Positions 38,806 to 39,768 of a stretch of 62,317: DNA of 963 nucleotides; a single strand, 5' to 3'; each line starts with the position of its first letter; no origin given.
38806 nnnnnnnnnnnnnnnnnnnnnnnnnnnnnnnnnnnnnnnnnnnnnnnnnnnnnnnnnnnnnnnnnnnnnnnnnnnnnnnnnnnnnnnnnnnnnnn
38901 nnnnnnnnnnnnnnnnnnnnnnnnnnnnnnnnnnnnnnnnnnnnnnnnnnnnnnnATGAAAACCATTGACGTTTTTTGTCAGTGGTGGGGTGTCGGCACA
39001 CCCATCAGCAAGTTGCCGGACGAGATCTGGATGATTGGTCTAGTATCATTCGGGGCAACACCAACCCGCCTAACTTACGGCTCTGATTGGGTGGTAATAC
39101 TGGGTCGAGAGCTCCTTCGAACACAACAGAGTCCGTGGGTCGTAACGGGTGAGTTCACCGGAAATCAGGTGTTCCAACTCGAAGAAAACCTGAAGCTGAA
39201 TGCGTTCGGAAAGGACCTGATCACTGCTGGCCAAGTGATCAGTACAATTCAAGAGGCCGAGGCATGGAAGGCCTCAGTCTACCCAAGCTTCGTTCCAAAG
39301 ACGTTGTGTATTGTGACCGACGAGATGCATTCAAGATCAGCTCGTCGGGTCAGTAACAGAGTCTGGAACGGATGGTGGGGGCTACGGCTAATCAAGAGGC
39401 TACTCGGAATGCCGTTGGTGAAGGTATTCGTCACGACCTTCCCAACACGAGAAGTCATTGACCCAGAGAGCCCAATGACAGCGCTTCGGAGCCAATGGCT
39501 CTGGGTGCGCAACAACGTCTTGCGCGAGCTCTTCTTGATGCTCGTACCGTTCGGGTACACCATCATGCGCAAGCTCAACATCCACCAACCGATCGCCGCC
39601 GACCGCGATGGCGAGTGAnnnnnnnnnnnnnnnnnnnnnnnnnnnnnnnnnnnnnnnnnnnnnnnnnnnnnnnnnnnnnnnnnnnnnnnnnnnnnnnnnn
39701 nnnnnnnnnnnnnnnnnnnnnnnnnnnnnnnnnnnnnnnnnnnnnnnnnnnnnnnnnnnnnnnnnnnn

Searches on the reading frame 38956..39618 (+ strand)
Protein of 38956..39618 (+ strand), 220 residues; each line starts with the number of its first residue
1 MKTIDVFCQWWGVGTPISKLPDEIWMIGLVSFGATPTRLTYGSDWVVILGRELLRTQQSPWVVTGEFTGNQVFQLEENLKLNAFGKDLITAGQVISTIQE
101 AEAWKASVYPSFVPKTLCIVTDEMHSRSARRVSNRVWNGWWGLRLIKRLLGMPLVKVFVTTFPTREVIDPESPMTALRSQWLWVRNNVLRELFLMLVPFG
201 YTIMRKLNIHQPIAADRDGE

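Call 38: search_protein_families(library=ncbifam, proteins=[window:38956-39618:+], max_evalue=0.01)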
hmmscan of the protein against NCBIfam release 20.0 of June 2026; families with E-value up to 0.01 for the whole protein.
window:38956-39618:+ (220 aa): 0 families

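Call 39: search_protein_families(library=pfam, proteins=[window:38956-39618:+], max_evalue=0.01)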
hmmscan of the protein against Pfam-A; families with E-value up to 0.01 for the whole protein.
window:38956-39618:+ (220 aa): 1 family
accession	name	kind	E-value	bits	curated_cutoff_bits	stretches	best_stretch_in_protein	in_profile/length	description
PF02698.23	DUF218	-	0.0044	17.4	27.6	1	52-191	22-130/133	DUF218 domain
